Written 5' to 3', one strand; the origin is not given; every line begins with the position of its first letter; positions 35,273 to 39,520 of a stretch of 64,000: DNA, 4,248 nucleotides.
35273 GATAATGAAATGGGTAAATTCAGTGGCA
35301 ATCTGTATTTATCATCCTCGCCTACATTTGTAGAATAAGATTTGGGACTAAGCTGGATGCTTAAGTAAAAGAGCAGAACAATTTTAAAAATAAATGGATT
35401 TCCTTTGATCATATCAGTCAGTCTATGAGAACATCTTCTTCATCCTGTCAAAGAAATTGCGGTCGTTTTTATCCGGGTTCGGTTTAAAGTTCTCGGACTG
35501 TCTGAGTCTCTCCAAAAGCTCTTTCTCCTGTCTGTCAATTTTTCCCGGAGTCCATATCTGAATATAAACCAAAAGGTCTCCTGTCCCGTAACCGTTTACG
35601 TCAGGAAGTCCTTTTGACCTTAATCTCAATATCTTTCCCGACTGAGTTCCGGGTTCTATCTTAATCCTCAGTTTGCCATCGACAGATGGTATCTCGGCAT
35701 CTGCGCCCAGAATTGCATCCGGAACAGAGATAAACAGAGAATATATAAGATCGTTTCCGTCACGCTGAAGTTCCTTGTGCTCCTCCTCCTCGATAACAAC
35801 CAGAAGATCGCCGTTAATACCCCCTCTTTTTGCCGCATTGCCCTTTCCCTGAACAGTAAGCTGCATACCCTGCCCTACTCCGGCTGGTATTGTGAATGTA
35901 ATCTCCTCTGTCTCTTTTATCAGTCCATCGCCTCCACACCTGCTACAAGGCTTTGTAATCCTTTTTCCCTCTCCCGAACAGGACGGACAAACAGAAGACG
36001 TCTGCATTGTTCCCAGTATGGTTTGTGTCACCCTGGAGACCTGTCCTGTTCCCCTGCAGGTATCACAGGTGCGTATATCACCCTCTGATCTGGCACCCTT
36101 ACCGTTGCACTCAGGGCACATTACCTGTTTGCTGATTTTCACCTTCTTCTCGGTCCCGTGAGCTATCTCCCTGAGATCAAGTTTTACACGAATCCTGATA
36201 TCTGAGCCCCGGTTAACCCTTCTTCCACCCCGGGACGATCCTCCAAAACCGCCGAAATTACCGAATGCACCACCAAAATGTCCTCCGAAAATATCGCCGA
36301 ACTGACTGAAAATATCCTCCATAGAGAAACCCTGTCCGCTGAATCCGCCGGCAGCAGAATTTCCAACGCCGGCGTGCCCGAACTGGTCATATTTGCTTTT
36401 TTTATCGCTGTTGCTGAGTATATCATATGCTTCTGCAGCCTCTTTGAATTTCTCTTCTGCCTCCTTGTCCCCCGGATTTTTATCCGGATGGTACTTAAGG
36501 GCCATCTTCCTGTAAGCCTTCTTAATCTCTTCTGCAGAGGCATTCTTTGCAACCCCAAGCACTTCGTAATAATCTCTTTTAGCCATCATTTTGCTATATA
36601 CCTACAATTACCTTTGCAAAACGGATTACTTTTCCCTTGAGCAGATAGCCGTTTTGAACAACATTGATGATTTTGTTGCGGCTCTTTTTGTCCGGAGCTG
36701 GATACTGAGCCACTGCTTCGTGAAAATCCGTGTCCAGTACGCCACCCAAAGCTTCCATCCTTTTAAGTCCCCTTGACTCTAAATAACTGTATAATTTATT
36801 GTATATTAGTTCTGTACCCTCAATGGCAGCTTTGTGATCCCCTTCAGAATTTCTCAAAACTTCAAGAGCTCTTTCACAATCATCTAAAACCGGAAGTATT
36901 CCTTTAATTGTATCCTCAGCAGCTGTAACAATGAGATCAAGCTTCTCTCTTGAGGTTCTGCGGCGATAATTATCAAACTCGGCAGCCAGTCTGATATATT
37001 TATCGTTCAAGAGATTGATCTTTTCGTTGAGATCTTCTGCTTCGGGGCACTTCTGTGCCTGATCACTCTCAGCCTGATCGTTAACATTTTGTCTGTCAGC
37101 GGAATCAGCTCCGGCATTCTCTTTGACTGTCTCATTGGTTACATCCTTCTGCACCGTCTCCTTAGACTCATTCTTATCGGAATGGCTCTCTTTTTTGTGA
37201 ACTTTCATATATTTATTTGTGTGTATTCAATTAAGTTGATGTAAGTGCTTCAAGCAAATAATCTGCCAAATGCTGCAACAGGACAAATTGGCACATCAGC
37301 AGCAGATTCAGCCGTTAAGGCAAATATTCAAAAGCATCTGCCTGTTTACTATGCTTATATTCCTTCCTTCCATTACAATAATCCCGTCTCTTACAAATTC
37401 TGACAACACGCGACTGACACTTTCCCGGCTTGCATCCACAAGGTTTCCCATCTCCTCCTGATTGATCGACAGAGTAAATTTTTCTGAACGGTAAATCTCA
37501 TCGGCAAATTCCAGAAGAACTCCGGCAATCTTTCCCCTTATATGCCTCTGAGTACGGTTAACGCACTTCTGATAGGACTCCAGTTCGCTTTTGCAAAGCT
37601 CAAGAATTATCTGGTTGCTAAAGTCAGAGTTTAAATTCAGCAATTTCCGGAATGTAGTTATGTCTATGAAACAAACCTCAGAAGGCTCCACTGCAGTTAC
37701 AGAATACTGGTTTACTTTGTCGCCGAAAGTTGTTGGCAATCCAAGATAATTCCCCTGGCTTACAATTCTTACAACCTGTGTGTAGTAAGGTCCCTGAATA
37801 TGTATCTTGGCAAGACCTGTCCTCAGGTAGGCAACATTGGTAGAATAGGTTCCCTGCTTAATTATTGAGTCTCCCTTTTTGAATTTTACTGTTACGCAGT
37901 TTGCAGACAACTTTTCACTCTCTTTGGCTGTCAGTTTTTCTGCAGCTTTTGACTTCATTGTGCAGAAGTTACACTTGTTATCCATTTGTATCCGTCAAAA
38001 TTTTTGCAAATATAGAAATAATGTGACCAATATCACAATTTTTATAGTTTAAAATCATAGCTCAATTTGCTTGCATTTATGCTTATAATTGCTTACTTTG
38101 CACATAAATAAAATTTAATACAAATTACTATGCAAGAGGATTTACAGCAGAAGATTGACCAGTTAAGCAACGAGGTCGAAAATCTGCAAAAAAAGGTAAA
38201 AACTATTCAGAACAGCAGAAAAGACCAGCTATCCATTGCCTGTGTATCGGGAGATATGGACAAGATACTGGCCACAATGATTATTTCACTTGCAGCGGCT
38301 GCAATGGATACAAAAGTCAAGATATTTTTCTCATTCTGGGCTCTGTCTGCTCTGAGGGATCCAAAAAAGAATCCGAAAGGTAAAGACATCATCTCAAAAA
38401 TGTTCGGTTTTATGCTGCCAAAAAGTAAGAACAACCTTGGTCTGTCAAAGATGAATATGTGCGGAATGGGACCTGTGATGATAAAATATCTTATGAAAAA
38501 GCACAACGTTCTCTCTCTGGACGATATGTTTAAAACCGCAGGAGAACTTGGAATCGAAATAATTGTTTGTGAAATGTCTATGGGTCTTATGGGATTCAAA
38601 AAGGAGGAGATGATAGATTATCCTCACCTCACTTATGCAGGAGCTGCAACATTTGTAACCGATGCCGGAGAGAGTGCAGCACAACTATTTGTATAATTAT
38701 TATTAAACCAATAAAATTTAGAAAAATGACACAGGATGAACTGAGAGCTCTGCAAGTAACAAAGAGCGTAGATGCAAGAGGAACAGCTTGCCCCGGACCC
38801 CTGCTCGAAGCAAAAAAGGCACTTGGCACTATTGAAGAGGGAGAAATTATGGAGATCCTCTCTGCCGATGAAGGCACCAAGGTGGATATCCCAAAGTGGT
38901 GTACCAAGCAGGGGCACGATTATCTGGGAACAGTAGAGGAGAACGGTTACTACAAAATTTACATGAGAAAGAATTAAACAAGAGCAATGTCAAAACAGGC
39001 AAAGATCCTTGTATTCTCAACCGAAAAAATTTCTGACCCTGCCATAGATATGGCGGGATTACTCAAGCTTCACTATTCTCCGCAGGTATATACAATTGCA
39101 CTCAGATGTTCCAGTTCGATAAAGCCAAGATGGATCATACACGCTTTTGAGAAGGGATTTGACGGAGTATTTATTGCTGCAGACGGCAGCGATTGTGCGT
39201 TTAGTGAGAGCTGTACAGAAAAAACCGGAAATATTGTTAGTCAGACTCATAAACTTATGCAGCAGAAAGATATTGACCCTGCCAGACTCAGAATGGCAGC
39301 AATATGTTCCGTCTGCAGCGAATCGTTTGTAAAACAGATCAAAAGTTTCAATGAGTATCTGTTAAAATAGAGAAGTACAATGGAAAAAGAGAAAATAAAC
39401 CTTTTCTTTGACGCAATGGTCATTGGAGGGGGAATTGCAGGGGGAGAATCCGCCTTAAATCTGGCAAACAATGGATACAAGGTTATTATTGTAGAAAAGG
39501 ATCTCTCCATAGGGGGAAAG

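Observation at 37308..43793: Qmo-like quinone-coupled HdrA complex with a persulfide relay in a Bacteroidales genome, with no HdrB/Apr/Dsr partner in the window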

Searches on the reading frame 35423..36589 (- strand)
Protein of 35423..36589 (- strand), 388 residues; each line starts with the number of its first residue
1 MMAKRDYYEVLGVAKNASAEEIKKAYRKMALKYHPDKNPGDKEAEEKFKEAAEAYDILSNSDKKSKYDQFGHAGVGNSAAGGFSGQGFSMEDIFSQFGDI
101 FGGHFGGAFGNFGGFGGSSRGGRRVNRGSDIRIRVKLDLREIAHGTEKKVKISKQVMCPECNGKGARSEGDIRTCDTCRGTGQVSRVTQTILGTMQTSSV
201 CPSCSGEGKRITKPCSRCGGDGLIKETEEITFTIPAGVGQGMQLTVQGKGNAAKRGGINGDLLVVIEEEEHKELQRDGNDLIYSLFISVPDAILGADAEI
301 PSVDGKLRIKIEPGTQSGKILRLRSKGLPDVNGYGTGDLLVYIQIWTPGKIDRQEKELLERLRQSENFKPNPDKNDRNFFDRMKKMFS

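Call 89: search_protein_families(library=pfam, proteins=[window:35423-36589:-], max_evalue=0.000001)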
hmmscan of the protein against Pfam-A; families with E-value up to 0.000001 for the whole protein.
window:35423-36589:- (388 aa): 3 families
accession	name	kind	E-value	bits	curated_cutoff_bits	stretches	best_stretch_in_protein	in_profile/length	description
PF01556.23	DnaJ_C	-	8.3e-45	153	26.6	1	131-348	1-152/152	DnaJ C terminal domain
PF00226.36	DnaJ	-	7.1e-28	96.9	27.8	1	6-68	1-63/63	DnaJ domain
PF00684.25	DnaJ_CXXCXGXG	-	4.3e-16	59.4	32.7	1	158-222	1-65/65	DnaJ central domain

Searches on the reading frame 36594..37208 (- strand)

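Call 89: search_protein_families(library=pfam, proteins=[window:36594-37208:-], max_evalue=0.000001)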
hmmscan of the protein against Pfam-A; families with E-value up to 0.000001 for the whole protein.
window:36594-37208:- (204 aa): 1 family
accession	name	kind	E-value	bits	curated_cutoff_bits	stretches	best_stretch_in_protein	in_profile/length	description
PF01025.24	GrpE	-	2.8e-41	141.4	25.8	1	42-202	5-163/165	GrpE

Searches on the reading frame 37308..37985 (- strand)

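Call 3: search_protein_families(library=pfam, proteins=[window:37308-37985:-], max_evalue=0.01)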
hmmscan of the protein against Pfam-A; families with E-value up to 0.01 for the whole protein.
window:37308-37985:- (225 aa): 5 families
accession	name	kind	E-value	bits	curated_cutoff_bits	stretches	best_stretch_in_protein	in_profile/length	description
PF13545.12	HTH_Crp_2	-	1.1e-15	57.7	27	1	152-220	2-69/70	Crp-like helix-turn-helix domain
PF00027.35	cNMP_binding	-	1.5e-13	51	27.5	1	33-117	2-87/89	Cyclic nucleotide-binding domain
PF00325.26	Crp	-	4.1e-05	23.7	21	1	177-203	6-32/32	Bacterial regulatory proteins, crp family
PF04492.19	Phage_rep_O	-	0.00056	20.8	28.7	1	147-214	23-90/95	Bacteriophage replication protein O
PF07697.16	7TMR-HDED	-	0.0067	16.9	27.6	0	153-211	151-210/224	7TM-HD extracellular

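Call 4: search_protein_families(library=ncbifam, proteins=[window:37308-37985:-], max_evalue=0.01)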
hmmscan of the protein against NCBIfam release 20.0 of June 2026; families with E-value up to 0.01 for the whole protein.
window:37308-37985:- (225 aa): 9 families
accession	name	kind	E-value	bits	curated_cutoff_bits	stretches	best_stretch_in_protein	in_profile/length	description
NF008732.0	PRK11753.1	equivalog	3.1e-15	56.2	266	1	16-213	9-211/214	cAMP-activated global transcriptional regulator CRP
NF045989.1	TransRegFnrLRhodb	equivalog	1.9e-13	50.2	300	1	2-219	7-232/245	transcriptional regulator FnrL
NF008365.0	PRK11161.1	subfamily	3.2e-11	43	228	1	35-221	52-242/250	fumarate/nitrate reduction transcriptional regulator Fnr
NF010499.0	PRK13918.1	equivalog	1.5e-09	37.7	274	1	31-218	13-197/205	CRP/FNR family transcriptional regulator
NF006901.0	PRK09392.1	equivalog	3e-08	33.3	211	1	69-222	69-221/236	transcriptional activator FtrB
NF050806.1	TransRegFixKCaul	equivalog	6.6e-08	32.1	300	1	19-220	12-212/215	transcriptional regulator FixK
NF052518.1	TransRegLdrP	equivalog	9.9e-07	29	300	1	34-218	3-184/195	transcriptional regulator LdrP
NF007707.0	PRK10402.1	subfamily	1.3e-06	28.2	180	1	23-221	24-217/226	transcriptional regulator YeiL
NF041163.2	encap_f2b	equivalog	7.2e-06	25.4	400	1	23-126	88-193/450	family 2B encapsulin nanocompartment shell protein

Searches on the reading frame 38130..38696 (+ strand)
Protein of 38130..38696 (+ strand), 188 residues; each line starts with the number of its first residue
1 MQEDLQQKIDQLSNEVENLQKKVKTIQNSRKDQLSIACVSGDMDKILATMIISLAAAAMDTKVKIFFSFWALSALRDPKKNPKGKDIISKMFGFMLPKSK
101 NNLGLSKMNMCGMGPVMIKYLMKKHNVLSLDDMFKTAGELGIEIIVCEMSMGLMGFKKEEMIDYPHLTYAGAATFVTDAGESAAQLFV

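Call 3: search_protein_families(library=pfam, proteins=[window:38130-38696:+], max_evalue=0.01)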
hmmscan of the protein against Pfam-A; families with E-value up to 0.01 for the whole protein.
window:38130-38696:+ (188 aa): 2 families
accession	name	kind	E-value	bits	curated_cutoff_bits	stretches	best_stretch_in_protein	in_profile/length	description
PF13686.11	DrsE_2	-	3e-44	151.2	25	1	31-187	2-156/156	DsrE/DsrF/DrsH-like family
PF02635.20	DsrE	-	1.5e-06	28.8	22.7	1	128-177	58-105/116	DsrE/DsrF-like family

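Call 4: search_protein_families(library=ncbifam, proteins=[window:38130-38696:+], max_evalue=0.01)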
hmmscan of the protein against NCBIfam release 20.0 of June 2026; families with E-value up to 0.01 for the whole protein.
window:38130-38696:+ (188 aa): 1 family
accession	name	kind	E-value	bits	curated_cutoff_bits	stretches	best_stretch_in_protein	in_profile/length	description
NF047629.1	SulfCarrDsrE2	equivalog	2.8e-16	60.1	210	1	32-188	4-159/159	sulfur carrier protein DsrE2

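Call 60: search_solved_structures(query=window:38130-38696:+, max_evalue=1)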
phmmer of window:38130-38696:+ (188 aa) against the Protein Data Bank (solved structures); distinct sequences matched with E-value up to 1: 4.
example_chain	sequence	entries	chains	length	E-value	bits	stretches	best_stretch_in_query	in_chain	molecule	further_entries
3pnx_A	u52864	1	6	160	1.3e-26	96.8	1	33-188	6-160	Putative sulfurtransferase dsrE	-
2qs7_A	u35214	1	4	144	2.3e-11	47.1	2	29-83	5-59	Uncharacterized protein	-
2waq_H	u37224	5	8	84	0.12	15.4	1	117-143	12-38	DNA-DIRECTED RNA POLYMERASE RPO5 SUBUNIT | DNA-DIRECTED RNA POLYMERASE SUBUNIT H | DNA-DIRECTED RNA POLYMERASE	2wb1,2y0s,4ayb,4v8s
2pmz_H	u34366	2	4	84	0.33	14.1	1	117-143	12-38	DNA-directed RNA polymerase subunit H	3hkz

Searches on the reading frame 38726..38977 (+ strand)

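Call 3: search_protein_families(library=pfam, proteins=[window:38726-38977:+], max_evalue=0.01)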
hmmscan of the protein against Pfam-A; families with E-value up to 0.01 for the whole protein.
window:38726-38977:+ (83 aa): 1 family
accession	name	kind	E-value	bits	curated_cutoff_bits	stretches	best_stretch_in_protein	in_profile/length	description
PF01206.22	TusA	-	2.7e-24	85.2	28.6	1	14-82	2-70/70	Sulfurtransferase TusA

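Call 4: search_protein_families(library=ncbifam, proteins=[window:38726-38977:+], max_evalue=0.01)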
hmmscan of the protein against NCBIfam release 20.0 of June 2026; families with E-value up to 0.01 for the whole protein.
window:38726-38977:+ (83 aa): 4 families
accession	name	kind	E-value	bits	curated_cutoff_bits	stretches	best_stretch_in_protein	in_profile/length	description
NF001423.0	PRK00299.1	equivalog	1.4e-13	50.4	78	1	10-83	7-80/82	sulfurtransferase TusA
TIGR03527.1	selenium_YedF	equivalog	8.8e-09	35.5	110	1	15-82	1-68/194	sulfurtransferase-like selenium metabolism protein YedF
NF008242.0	PRK11018.1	equivalog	2.3e-07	30.4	79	1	10-75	6-70/78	sulfurtransferase-like selenium metabolism protein YedF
NF041048.1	TusA_like_YeeD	exception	1.9e-05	24.3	147.5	1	13-65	2-54/72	thiosulfate utilization sulfurtransferase TsuB/YeeD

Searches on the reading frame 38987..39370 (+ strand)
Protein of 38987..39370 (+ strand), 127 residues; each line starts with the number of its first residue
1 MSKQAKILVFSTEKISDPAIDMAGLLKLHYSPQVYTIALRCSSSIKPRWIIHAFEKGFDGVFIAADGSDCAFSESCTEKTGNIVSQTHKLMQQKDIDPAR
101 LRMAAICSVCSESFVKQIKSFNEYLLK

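Call 3: search_protein_families(library=pfam, proteins=[window:38987-39370:+], max_evalue=0.01)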
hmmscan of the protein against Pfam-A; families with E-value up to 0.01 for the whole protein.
window:38987-39370:+ (127 aa): 1 family
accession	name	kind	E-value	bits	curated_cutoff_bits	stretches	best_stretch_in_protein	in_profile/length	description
PF02662.21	FlpD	-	1.7e-28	99.5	22.3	1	7-125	1-119/123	Methyl-viologen-reducing hydrogenase, delta subunit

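Call 4: search_protein_families(library=ncbifam, proteins=[window:38987-39370:+], max_evalue=0.01)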
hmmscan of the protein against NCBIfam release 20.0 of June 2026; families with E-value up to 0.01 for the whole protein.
window:38987-39370:+ (127 aa): 4 families
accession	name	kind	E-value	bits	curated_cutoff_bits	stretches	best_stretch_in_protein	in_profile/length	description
NF040770.1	hetero_SS_HdrA2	exception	8.2e-18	63.9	1100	1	3-125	646-768/777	CoB-CoM heterodisulfide reductase HdrA2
NF045873.1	F420_non_VhuD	exception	1.8e-10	41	215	1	7-124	4-121/132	F420-non-reducing hydrogenase iron-sulfur subunit VhuD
NF041891.1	hdrA_Methbact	equivalog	2.4e-09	36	1300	1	4-123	643-756/762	ferredoxin:CoB-CoM heterodisulfide reductase subunit HdrA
NF041778.1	hetero_SS_HdrA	equivalog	0.008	14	1400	1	3-93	652-739/771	ferredoxin:CoB-CoM heterodisulfide reductase subunit HdrA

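Call 66: search_solved_structures(query=window:38987-39370:+, max_evalue=0.001, show_alignments=2)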
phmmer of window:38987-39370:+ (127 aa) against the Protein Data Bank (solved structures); distinct sequences matched with E-value up to 0.001: 6.
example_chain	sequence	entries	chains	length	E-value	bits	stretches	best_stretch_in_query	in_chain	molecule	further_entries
5odc_D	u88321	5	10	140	4e-10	42.9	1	6-122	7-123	Methyl-viologen reducing hydrogenase subunit D | Methyl-viologen reducing hydrogenase, subunit D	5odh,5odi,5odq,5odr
8rvu_F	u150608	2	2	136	1.3e-08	37.9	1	1-123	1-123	Methyl viologen-reducing hydrogenase, subunit D-related protein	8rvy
8rvv_F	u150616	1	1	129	3.1e-08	36.8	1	6-123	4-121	Methyl viologen-reducing hydrogenase, subunit D-related protein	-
9sw2_D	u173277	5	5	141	1.6e-07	34.5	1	5-120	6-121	F420-non-reducing hydrogenase iron-sulfur subunit D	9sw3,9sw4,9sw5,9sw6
9sfi_K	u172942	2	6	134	3.8e-07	33.3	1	8-123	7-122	F420-non-reducing hydrogenase subunit delta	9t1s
7bkb_F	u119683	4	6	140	3.2e-06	30.3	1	15-107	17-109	F420-non-reducing hydrogenase subunit D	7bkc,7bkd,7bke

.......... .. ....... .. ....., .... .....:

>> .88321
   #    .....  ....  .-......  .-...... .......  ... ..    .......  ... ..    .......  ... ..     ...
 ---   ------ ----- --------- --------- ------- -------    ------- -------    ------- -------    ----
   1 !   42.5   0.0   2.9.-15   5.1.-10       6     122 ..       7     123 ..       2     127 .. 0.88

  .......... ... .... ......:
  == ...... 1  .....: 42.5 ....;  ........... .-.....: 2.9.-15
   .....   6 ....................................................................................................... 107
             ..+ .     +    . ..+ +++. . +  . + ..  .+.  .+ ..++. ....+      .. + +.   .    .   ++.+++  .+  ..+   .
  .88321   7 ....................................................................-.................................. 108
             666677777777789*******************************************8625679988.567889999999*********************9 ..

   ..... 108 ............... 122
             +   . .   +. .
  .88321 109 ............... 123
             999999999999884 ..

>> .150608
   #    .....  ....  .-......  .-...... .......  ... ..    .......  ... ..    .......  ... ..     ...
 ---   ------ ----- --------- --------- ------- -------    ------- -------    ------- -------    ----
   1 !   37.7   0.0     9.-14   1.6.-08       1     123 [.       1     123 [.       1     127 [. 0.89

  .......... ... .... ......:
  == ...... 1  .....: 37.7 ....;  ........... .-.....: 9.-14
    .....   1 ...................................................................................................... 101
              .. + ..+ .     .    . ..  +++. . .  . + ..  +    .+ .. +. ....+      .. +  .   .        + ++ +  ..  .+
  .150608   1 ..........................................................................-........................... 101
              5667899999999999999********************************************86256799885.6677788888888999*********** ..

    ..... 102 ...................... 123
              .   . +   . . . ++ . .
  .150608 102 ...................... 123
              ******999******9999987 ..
